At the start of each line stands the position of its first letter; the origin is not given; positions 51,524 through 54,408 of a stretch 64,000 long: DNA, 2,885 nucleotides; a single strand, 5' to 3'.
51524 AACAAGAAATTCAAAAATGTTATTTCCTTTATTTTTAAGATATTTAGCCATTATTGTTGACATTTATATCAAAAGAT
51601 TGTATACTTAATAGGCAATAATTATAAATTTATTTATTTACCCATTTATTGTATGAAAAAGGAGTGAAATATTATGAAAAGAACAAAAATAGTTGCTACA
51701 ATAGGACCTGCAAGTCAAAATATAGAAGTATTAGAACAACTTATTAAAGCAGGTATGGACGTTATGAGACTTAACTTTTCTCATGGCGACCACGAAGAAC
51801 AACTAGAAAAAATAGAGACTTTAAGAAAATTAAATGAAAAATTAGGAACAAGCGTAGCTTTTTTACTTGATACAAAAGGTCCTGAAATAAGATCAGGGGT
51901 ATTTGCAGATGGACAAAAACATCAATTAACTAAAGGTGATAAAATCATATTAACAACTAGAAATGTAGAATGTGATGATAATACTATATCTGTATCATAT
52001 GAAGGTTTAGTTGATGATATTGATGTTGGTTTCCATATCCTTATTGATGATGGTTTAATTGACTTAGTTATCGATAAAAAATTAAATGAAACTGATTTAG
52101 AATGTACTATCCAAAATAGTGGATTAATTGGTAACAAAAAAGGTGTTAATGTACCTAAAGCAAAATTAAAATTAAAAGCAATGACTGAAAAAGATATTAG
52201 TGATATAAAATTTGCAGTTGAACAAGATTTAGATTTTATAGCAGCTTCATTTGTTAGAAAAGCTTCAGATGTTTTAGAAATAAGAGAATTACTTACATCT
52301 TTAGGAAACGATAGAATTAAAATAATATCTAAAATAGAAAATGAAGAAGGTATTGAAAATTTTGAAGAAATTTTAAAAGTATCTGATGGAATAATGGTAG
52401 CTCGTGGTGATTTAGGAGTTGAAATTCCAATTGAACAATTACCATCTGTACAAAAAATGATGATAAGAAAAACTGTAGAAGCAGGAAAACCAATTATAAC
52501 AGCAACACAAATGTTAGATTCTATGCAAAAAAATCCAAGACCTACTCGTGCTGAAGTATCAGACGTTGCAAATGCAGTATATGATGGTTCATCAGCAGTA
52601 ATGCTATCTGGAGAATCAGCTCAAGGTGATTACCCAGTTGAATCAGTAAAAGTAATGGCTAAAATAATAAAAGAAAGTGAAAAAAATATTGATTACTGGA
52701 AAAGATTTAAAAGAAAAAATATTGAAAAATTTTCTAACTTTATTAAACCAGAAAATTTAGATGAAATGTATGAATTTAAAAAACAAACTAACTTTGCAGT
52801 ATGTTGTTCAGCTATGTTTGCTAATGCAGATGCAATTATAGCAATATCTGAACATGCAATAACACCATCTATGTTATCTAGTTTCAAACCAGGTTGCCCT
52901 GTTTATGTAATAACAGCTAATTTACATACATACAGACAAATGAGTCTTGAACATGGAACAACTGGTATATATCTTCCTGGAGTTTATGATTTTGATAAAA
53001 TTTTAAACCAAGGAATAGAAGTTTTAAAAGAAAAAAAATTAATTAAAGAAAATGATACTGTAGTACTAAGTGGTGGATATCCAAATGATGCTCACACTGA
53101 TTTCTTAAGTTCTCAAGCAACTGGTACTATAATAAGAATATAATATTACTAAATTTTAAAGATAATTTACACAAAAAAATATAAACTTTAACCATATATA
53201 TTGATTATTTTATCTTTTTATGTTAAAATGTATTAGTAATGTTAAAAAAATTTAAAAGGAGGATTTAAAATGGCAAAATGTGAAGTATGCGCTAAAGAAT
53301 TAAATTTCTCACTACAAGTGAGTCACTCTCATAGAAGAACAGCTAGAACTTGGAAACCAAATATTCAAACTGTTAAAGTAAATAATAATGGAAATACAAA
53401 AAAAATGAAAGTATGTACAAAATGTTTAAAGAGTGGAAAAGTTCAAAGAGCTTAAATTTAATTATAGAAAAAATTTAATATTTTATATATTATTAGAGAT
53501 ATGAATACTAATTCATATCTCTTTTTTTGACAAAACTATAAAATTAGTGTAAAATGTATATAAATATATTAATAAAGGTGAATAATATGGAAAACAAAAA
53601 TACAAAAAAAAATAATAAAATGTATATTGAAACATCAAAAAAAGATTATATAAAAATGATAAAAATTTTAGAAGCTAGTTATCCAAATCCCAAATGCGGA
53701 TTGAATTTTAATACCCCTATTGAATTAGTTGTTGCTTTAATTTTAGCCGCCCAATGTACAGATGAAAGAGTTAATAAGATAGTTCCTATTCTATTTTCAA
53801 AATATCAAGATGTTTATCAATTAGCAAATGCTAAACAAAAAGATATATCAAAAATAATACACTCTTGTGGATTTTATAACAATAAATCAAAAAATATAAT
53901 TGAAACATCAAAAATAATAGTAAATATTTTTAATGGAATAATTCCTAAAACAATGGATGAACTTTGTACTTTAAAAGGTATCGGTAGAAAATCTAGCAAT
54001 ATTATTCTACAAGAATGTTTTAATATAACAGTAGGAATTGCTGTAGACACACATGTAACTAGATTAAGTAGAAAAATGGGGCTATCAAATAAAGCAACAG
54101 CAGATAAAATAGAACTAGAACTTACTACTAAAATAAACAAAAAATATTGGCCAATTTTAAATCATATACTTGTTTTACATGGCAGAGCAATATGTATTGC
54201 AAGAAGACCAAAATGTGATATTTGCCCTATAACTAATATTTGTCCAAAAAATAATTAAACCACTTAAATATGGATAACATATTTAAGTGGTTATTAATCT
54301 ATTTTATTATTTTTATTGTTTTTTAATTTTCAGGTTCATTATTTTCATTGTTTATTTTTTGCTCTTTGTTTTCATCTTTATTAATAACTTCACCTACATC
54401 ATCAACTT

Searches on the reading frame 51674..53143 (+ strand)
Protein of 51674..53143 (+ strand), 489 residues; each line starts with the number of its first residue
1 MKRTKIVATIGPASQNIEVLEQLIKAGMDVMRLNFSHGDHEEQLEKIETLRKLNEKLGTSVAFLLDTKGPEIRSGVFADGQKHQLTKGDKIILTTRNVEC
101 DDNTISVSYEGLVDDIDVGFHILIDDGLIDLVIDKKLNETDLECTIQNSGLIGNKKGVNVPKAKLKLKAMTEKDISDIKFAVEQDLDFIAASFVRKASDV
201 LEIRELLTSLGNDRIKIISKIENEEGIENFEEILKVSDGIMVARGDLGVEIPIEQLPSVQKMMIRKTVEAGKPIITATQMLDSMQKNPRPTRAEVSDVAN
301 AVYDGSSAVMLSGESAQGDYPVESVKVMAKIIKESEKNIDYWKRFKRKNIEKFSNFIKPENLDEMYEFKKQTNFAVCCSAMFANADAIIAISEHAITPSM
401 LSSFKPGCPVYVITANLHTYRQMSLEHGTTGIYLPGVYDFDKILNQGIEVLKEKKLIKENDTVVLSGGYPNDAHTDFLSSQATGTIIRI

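Call 23: search_protein_families(library=pfam, proteins=[window:51674-53143:+], max_evalue=0.001)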
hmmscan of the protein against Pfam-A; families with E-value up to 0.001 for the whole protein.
window:51674-53143:+ (489 aa): 4 families
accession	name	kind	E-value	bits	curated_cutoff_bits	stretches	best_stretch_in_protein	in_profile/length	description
PF00224.27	PK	-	1.4e-138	461.9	30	1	1-325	1-328/328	Pyruvate kinase, barrel domain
PF02887.21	PK_C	-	2.6e-19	69.8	28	1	375-477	6-110/114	Pyruvate kinase, alpha/beta domain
PF03328.21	HpcH_HpaI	-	0.00013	21.7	25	1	176-306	76-216/221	HpcH/HpaI aldolase/citrate lyase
PF00478.31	IMPDH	-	0.00016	21.3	25.6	1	2-55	91-144/345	IMP dehydrogenase / GMP reductase domain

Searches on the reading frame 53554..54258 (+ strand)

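Call 23: search_protein_families(library=pfam, proteins=[window:53554-54258:+], max_evalue=0.001)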
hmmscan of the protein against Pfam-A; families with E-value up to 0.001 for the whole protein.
window:53554-54258:+ (234 aa): 3 families
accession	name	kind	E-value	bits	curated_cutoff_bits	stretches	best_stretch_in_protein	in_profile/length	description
PF00730.31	HhH-GPD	-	3.1e-23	82.6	26.2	1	60-194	1-106/108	HhH-GPD superfamily base excision DNA repair protein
PF00633.29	HHH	-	5.4e-06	26.4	24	1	126-147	2-23/30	Helix-hairpin-helix motif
PF10576.14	EndIII_4Fe-2S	-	4.2e-05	24.1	20.5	1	214-230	1-17/17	Iron-sulfur binding domain of endonuclease III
